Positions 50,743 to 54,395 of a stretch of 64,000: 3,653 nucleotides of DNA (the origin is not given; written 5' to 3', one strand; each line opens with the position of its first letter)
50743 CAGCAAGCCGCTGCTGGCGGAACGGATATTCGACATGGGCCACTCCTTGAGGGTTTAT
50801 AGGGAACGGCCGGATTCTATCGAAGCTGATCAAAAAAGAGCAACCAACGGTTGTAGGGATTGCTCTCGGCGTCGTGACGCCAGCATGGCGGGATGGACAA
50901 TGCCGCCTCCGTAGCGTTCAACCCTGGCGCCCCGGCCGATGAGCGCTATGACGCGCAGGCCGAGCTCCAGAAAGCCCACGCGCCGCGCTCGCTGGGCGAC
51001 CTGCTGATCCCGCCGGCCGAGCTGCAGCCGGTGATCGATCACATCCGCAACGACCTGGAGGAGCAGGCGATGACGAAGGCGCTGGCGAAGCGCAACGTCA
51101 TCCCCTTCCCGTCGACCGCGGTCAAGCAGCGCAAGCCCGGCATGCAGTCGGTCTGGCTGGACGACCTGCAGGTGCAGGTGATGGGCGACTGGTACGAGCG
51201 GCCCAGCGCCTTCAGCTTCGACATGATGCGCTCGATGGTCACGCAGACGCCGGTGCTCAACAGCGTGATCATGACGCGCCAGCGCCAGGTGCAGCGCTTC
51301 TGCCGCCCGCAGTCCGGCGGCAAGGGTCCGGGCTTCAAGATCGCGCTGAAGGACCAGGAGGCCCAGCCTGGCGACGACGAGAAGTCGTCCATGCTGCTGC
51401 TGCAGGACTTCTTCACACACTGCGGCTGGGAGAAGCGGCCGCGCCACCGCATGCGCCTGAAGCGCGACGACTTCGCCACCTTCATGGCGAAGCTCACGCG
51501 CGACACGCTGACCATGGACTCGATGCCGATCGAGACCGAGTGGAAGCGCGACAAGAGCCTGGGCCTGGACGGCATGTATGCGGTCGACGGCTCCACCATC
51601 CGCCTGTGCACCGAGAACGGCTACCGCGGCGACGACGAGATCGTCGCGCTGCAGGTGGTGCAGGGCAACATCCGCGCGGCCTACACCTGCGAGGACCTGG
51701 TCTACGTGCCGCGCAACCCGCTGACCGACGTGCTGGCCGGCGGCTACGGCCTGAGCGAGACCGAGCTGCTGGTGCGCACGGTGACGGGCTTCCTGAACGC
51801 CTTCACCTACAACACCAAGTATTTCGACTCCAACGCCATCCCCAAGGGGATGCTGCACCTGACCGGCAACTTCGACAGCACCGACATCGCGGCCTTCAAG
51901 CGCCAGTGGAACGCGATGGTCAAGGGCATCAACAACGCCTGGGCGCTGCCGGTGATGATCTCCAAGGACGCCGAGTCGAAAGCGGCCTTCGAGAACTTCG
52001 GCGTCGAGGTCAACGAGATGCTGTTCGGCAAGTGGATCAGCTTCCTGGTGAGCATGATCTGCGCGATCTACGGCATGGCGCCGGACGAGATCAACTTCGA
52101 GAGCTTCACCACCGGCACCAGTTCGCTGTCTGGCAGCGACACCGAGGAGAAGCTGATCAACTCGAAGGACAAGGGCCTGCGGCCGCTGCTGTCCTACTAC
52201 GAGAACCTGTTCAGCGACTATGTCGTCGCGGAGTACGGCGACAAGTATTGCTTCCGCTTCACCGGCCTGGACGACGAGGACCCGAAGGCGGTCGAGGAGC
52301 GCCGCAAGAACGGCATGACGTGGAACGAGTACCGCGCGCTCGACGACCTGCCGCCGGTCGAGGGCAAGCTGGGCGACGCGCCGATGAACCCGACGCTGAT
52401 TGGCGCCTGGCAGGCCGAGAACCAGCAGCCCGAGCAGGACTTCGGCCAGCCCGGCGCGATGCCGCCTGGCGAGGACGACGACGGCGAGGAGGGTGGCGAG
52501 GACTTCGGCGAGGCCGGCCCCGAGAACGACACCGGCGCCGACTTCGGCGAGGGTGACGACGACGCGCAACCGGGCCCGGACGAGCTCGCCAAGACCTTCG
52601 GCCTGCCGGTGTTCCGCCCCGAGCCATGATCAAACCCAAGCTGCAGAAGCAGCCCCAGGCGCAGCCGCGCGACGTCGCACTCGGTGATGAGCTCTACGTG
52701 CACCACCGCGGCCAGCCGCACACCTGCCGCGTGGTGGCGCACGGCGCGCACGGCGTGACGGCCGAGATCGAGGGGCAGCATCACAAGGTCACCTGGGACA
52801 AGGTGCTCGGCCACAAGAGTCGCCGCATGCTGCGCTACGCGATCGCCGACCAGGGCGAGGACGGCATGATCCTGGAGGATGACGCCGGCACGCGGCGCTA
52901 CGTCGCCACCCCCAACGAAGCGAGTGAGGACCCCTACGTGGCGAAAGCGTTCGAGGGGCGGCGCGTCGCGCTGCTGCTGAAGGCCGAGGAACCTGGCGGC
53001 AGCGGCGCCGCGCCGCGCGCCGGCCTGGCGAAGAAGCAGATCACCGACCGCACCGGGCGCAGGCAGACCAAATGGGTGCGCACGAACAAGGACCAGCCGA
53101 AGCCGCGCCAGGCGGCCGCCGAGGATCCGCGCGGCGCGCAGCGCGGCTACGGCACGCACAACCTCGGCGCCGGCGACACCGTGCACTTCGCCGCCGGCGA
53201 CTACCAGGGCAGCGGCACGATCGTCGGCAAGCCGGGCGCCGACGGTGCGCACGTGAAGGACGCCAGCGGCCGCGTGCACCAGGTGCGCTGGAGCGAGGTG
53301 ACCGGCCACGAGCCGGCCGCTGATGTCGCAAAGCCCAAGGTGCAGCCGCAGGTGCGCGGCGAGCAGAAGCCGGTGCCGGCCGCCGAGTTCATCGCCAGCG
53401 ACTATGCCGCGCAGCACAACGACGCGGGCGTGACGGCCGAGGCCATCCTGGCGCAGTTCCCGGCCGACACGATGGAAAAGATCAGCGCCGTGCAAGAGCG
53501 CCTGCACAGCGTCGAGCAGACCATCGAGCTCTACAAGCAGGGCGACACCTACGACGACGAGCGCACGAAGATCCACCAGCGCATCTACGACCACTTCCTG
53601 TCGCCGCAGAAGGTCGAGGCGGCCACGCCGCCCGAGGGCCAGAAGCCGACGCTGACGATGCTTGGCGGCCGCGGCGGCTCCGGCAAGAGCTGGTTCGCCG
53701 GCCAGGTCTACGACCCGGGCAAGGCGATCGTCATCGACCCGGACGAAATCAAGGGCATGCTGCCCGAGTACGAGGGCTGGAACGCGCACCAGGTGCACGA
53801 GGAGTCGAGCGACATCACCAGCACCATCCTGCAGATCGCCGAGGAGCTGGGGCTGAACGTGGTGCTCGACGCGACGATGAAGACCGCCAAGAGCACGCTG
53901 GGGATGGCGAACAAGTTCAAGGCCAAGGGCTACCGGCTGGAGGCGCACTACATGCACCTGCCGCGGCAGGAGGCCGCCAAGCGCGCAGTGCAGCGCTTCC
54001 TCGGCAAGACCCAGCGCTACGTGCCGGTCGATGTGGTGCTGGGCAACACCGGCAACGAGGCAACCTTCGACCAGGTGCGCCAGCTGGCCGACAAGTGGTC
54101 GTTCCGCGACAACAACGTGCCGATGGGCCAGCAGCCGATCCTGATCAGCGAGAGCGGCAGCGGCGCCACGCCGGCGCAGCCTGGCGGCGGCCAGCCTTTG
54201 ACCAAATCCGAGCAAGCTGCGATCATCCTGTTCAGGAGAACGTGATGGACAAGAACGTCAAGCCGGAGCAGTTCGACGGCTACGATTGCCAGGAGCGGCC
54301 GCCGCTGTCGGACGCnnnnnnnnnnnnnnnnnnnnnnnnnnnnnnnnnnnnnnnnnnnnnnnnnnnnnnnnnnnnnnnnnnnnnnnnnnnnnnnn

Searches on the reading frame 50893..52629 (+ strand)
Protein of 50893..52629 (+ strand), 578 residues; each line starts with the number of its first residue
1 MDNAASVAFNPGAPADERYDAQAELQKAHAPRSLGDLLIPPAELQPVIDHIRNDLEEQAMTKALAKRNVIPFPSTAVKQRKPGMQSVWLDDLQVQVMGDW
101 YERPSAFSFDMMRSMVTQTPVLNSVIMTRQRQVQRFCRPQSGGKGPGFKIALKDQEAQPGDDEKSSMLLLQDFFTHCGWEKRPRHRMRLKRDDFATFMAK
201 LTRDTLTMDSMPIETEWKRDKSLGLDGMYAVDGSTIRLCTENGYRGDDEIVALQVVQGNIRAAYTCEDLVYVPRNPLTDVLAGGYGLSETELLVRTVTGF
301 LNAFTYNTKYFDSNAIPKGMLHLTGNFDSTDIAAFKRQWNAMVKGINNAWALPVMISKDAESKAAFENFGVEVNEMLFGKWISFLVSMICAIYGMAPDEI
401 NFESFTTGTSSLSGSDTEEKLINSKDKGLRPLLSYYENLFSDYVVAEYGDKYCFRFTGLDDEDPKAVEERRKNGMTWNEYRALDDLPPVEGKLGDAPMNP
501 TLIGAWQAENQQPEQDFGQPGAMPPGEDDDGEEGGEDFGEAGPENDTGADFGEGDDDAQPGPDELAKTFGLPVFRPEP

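Call 13: search_protein_families(library=phrogs, proteins=[window:50893-52629:+], max_evalue=0.001)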
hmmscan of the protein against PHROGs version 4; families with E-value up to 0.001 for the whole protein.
window:50893-52629:+ (578 aa): 6 families
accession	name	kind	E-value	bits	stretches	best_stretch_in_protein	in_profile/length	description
phrog_12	-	head and packaging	4.1e-46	159.3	1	192-557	138-483/646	portal protein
phrog_15361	-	head and packaging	3.1e-42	145.9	1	117-356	90-327/328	portal protein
phrog_11117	-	head and packaging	1.3e-29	104.5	1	331-491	11-177/264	portal protein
phrog_2662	-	head and packaging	1.8e-19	70.8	1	67-527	22-441/717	portal protein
phrog_37955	-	head and packaging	1.2e-08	34.6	1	203-526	193-510/945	portal protein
phrog_5929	-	head and packaging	6.9e-07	29.8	1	309-496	10-192/228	portal protein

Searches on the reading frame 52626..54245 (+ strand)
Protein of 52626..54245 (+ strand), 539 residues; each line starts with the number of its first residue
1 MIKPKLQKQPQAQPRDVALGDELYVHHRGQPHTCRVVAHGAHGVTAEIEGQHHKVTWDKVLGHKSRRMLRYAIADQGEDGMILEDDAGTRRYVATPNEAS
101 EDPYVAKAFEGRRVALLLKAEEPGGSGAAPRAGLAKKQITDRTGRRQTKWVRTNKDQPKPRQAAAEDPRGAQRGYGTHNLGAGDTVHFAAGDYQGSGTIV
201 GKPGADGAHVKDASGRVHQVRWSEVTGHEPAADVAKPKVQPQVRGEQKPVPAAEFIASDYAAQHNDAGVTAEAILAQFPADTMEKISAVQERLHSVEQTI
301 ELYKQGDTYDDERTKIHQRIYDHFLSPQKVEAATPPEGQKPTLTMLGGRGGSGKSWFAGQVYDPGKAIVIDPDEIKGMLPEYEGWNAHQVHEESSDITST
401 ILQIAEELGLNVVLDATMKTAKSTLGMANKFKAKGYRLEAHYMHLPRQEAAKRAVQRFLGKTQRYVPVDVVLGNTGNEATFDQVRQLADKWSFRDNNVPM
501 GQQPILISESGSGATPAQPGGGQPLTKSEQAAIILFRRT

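Call 14: search_protein_families(library=phrogs, proteins=[window:52626-54245:+], max_evalue=0.001)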
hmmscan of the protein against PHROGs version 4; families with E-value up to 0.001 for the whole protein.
window:52626-54245:+ (539 aa): 5 families
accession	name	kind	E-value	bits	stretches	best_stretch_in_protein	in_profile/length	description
phrog_24083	-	unknown function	4.5e-17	62.5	1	306-483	117-301/1233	-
phrog_16619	-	head and packaging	1e-14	54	1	308-474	405-574/1440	minor head protein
phrog_505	-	other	9.4e-08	32.8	1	342-471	3-133/295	polynucleotide kinase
phrog_2071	-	other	2.1e-07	32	1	339-437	14-114/282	ATPase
phrog_6931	-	unknown function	0.00042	20.6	1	334-471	178-318/343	-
